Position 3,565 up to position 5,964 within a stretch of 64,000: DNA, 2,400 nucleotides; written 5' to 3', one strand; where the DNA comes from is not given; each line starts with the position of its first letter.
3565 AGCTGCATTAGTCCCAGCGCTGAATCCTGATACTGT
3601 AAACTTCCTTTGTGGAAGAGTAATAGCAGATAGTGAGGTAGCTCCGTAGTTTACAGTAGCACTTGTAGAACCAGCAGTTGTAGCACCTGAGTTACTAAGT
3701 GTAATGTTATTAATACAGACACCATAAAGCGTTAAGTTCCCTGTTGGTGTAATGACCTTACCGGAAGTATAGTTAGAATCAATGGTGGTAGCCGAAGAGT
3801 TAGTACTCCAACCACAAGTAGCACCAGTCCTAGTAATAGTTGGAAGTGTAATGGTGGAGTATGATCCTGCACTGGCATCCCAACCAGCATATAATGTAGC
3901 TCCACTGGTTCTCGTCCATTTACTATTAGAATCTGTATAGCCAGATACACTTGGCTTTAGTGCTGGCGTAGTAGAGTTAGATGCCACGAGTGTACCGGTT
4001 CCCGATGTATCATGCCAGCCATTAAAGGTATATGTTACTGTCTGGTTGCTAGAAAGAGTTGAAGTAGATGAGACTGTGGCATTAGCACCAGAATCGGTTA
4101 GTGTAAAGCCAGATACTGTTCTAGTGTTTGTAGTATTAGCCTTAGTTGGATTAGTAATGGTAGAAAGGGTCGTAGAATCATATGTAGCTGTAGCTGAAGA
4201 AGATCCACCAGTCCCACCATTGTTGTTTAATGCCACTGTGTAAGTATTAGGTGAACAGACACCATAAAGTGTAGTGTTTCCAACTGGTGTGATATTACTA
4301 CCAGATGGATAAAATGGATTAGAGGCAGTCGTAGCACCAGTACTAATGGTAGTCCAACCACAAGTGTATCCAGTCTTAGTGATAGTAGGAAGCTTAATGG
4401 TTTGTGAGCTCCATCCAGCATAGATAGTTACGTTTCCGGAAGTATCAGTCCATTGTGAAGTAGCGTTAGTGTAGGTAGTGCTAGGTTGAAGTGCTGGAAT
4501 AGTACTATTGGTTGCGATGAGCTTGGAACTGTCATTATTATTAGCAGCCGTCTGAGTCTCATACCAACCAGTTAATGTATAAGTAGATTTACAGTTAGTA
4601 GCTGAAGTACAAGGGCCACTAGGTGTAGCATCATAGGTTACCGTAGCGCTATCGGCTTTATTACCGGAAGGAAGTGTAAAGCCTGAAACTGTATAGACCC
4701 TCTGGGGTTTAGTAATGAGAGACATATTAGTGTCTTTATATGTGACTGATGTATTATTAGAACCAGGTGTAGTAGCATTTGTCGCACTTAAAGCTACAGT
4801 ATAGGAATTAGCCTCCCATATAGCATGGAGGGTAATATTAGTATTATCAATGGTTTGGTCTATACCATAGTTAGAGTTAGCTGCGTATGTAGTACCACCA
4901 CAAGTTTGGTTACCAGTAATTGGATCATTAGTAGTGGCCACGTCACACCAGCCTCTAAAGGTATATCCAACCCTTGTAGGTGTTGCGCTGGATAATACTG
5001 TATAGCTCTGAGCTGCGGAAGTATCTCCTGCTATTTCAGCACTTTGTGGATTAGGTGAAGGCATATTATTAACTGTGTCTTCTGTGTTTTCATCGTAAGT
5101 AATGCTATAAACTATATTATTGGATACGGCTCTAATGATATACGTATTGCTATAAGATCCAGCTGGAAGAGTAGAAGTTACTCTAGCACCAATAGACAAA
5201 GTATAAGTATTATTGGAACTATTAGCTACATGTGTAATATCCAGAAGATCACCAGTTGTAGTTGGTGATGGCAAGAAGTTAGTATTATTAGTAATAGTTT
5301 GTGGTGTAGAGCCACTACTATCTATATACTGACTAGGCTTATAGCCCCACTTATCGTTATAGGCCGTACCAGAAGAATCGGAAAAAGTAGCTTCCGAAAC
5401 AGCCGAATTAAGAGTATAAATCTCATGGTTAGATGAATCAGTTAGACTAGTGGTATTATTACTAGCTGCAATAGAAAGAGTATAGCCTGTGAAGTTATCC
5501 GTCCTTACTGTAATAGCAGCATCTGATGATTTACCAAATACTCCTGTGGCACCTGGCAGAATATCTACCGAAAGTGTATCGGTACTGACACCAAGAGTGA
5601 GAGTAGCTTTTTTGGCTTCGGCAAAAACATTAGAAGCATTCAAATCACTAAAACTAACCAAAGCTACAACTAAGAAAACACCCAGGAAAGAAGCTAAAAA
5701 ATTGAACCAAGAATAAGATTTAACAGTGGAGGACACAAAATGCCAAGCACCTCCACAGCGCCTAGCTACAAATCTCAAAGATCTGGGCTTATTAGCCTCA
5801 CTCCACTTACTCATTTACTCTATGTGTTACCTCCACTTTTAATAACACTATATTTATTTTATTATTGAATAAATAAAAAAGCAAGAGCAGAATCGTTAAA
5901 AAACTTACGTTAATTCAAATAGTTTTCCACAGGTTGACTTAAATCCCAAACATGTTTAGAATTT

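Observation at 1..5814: Gene of at least 1938 codons for a mosaic Listeria-Bacteroides-repeat surface protein, invisible in the supplied ORF track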

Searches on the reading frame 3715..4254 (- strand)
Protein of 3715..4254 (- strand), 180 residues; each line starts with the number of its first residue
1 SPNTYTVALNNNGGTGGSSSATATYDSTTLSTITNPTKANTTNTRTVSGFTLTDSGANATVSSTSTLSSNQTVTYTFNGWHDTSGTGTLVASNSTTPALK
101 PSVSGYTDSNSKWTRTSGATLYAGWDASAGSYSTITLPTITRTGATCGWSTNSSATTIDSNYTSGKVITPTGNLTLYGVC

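Call 33: find_homologous_proteins(query=window:3715-4254:-)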
Query window:3715-4254:- (180 aa): 7 proteins with E <= 0.001 among 477 candidates.
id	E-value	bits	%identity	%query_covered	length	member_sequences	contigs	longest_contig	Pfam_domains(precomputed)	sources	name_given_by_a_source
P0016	1.6e-63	232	59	98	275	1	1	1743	-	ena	-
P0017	2.9e-32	130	60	57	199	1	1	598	PF09479.17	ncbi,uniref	ncbi:InlB B-repeat-containing protein, partial [Ralstonia pseudosolanacearum]|uniref:InlB B-repeat-c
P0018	7.2e-26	109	47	97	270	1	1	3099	-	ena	-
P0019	3.5e-25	107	46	99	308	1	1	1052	-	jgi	jgi:uncharacterized repeat protein (TIGR02543 family)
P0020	4.4e-20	91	50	56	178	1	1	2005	PF09479.17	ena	-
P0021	1.8e-19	89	62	33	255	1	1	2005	-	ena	-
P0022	2.1e-15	75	50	68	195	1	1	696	-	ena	-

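Call 84: search_protein_families(library=ncbifam, proteins=[window:3715-4254:-, P0019], max_evalue=10)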
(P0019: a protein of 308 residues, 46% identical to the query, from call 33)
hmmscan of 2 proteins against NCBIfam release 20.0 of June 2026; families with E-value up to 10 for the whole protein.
window:3715-4254:- (180 aa): 0 families

P0019 (308 aa): 2 families
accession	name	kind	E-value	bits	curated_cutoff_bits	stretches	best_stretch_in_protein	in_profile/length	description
TIGR02543.1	List_Bact_rpt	repeat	0.0036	17.6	20.95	1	122-173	6-42/44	TIGR02543 family repeat protein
TIGR01648.1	hnRNP-R-Q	subfamily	0.071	11.9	317.85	1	57-124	424-491/577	hnRNP-R, Q splicing factor family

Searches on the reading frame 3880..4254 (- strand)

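Call 35: search_protein_families(library=pfam, proteins=[window:3880-4254:-], max_evalue=1)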
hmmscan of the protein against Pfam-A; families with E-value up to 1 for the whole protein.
window:3880-4254:- (125 aa): 1 family
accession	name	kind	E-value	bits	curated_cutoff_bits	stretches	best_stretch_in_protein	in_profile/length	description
PF09479.16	Flg_new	-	0.00099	19.6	27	2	5-42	1-34/65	Listeria-Bacteroides repeat domain (List_Bact_rpt)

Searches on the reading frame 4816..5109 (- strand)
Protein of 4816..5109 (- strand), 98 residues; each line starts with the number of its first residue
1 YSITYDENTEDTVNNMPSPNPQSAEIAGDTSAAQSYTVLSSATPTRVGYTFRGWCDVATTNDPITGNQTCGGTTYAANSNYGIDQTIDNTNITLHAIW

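Call 35: search_protein_families(library=pfam, proteins=[window:4816-5109:-], max_evalue=1)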
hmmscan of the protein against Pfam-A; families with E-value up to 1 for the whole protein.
window:4816-5109:- (98 aa): 1 family
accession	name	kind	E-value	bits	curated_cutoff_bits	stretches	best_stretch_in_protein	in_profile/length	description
PF09479.16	Flg_new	-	8.5e-07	29.4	27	1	1-69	1-53/65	Listeria-Bacteroides repeat domain (List_Bact_rpt)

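Call 84: search_protein_families(library=ncbifam, proteins=[window:4816-5109:-], max_evalue=10)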
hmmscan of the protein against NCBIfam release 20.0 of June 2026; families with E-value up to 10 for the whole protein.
window:4816-5109:- (98 aa): 2 families
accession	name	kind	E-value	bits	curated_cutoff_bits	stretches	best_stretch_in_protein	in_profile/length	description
TIGR02543.1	List_Bact_rpt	repeat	0.00089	19.6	20.95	1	44-78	1-39/44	TIGR02543 family repeat protein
NF052226.1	SCO2102SporReg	equivalog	0.042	13.7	350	1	5-85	174-255/325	SCO2102 family sporulation regulator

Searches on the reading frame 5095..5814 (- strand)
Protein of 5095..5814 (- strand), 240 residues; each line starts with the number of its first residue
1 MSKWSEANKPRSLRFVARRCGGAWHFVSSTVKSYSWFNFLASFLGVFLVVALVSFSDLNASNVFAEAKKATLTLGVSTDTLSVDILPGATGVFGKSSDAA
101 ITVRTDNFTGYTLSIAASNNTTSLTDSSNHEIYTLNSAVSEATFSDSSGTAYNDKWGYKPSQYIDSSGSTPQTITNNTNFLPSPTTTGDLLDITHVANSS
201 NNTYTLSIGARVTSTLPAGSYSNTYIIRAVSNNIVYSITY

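Call 22: find_homologous_proteins(query=window:5095-5814:-)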
Query window:5095-5814:- (240 aa): 15 proteins with E <= 0.001 among 879 candidates.
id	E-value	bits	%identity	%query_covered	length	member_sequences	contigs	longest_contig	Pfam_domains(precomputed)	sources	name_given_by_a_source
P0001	1.4e-110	386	96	82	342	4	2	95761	-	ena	-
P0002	1.1e-48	184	72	54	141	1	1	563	-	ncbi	-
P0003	1.2e-48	184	52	83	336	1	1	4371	-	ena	-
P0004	7.0e-46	175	50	82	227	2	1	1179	-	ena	-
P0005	2.1e-44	170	52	74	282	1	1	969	-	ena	-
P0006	1.9e-43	167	51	74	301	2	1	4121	-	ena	-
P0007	8.1e-41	158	46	75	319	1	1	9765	-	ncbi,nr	ncbi:hypothetical protein IKW73_03045, partial [Candidatus Saccharibacteria bacterium]|nr:hypothetic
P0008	3.4e-29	120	51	57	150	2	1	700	-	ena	-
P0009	2.3e-26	111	47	68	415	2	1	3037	PF09479.17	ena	-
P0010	6.7e-25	106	44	73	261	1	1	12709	-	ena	-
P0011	2.1e-18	85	39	75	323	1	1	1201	PF09479.17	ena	-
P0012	5.2e-18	84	37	82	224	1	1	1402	-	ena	-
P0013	8.8e-18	83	35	88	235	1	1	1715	-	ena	-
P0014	1.5e-12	66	39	61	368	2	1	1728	-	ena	-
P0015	1.9e-11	62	32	73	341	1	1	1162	-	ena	-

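Call 31: predict_structure(alignment_id=A1)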
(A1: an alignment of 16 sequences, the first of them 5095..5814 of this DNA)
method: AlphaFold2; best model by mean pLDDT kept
length: 240 residues; sequences in the alignment: 16
mean_pLDDT: 83.7   pTM: 0.67
mean pLDDT of the five models: 83.7, 83.4, 83.4, 83.2, 82.9
residues with pLDDT >= 90: 140; 70-90: 46; 50-70: 39; < 50: 15
segments of 3 or more residues with pLDDT < 50: 1-3
pLDDT, mean of each block of 10 residues (from residue 1): 50 50 52 63 85 68 73 96 95 97 94 92 94 95 88 96 91 94 92 93 97 96 95 63
secondary structure, 60 per line:
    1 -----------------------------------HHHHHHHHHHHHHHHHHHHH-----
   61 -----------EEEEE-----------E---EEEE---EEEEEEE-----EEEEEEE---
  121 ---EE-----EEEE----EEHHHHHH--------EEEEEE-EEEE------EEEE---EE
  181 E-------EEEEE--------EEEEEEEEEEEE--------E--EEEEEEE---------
elements in order: H36-55 E72-76 E92-95 E99-105 E111-117 E131-134 H141-146 E155-160 E162-165 E172-175 E179-181 E189-193 E202-213 E225-231

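Call 34: fold_search(model_id=the predicted structure, library=pdb)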
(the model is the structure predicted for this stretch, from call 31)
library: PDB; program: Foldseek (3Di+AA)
matches with E <= 10: 1018; with E <= 0.001: 0
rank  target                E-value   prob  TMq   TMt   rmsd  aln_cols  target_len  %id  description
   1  8k2g_A                3.7e-03  0.97  0.26  0.14  12.3       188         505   14  Crystal structure of Group 1 Oligosaccharide-releasing beta-N-acetylgalactosaminidase NgaCa from Cohnella abietis, apo (released 2024-04-24)
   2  9fy9_F                3.9e-03  0.98  0.29  0.42   8.5       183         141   10  Cryo-EM structure of the type 1 chaperone-usher pilus FimD-tip complex (FimDHGFC) - Conformer 1 (released 2025-06-04)
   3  6fqa_B                6.0e-03  1.00  0.35  0.58   5.8       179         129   11  Crystal structure of the CsuC-CsuA/B chaperone-subunit preassembly complex of the archaic chaperone-usher Csu pili of  (released 2018-09-26)
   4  3dsn_E                6.7e-03  0.99  0.33  0.46   6.7       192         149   14  Crystal structure of the complex of the Caf1M chaperone with the mini-fiber of two Caf1 subunits (Caf1:Caf1), carrying (released 2009-07-14)
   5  1z9s_B                1.0e-02  0.99  0.33  0.47   6.6       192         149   14  Crystal Structure of the native chaperone:subunit:subunit Caf1M:Caf1:Caf1 complex (released 2005-06-21)
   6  5fqf_A                1.3e-02  0.96  0.28  0.13  11.6       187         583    8  The details of glycolipid glycan hydrolysis by the structural analysis of a family 123 glycoside hydrolase from Clostr (released 2016-03-30)
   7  5fqe_B                1.4e-02  0.90  0.26  0.12  12.0       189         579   10  The details of glycolipid glycan hydrolysis by the structural analysis of a family 123 glycoside hydrolase from Clostr (released 2016-03-30)
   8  5fqg_A                1.6e-02  0.85  0.26  0.12  12.5       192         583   11  The details of glycolipid glycan hydrolysis by the structural analysis of a family 123 glycoside hydrolase from Clostr (released 2016-03-30)
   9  5fqe_A                1.7e-02  0.91  0.27  0.13  11.2       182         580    9  The details of glycolipid glycan hydrolysis by the structural analysis of a family 123 glycoside hydrolase from Clostr (released 2016-03-30)
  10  5l7v_B                1.8e-02  0.66  0.24  0.12  17.1       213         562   14  Crystal Structure of BvGH123 with bond transition state analog Galthiazoline. (released 2017-03-22)
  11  9h8b_A0               1.9e-02  0.96  0.31  0.46   9.3       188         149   10  Ex vivo cannulae fiber structure of Pyrodictium abyssi (released 2024-12-18)
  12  6fjy_B                2.1e-02  0.82  0.23  0.20   8.5       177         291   13  Crystal structure of CsuC-CsuE chaperone-tip adhesion subunit pre-assembly complex from archaic chaperone-usher Csu pi (released 2018-05-16)
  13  8k2f                  2.2e-02  0.85  0.27  0.15  12.5       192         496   12  Crystal structure of Group 1 oligosaccharide-releasing beta-N-acetylgalactosaminidase NgaCa from Cohnella abietis, apo 1 (released 2024-04-24)
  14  3dpb_B                2.3e-02  0.98  0.35  0.50   6.4       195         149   14  Crystal structure of the complex of the Caf1M chaperone with the mini-fiber of two Caf1 subunits (Caf1:Caf1), carrying (released 2009-07-14)
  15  1p5v_B                2.4e-02  0.96  0.31  0.47   6.6       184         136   15  X-ray structure of the Caf1M:Caf1 chaperone:subunit preassembly complex (released 2003-06-24)
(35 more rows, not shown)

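Call 81: fold_search(model_id=the predicted structure, library=viral)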
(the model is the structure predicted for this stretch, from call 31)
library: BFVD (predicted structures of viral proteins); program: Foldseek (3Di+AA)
matches with E <= 10: 798; with E <= 0.001: 0
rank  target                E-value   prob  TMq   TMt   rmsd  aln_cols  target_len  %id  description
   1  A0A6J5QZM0            2.4e-03  1.00  0.35  0.61   7.7       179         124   11  Uncharacterized protein [uncultured Caudovirales phage]
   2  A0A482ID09            8.5e-03  0.99  0.33  0.43  18.9       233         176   11  (no name in the UniProt tables at hand)
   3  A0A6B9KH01            1.1e-02  0.60  0.20  0.22  13.6       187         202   11  Uncharacterized protein [Atrato Sobemo-like virus 4]
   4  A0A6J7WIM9            1.6e-02  0.44  0.18  0.06  31.9       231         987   11  Uncharacterized protein [uncultured Caudovirales phage]
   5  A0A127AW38            2.2e-02  0.69  0.24  0.32  10.2       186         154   11  Uncharacterized protein [Bacillus phage SP-15]
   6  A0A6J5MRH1            2.6e-02  0.28  0.16  0.08  20.7       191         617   11  Uncharacterized protein [uncultured Caudovirales phage]
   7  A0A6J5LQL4            3.2e-02  0.06  0.08  0.03  36.1       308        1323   16  Uncharacterized protein [uncultured Caudovirales phage]
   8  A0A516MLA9            3.4e-02  0.21  0.16  0.21  15.5       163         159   11  (no name in the UniProt tables at hand)
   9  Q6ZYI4                3.4e-02  0.12  0.13  0.12  22.8       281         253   11  Virus coat protein VP3 [Pyrobaculum spherical virus (isolate United States/Yellowstone)]
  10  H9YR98                3.8e-02  0.21  0.16  0.19  30.9       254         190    9  (no name in the UniProt tables at hand)
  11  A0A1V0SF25            3.8e-02  0.14  0.13  0.08  19.6       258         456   10  Collagen triple helix repeat motif-containing protein [Hokovirus HKV1]
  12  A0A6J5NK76            4.0e-02  0.18  0.16  0.11  20.9       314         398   12  Uncharacterized protein [uncultured Caudovirales phage]
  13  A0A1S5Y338            4.2e-02  0.15  0.12  0.19  17.7       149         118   13  Uncharacterized protein [uncultured archaeal virus]
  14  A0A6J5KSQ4            4.2e-02  0.12  0.14  0.16  27.1       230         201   11  Fibronectin type-III domain-containing protein [uncultured Caudovirales phage]
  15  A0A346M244            4.7e-02  0.18  0.13  0.09  23.8       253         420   12  (no name in the UniProt tables at hand)
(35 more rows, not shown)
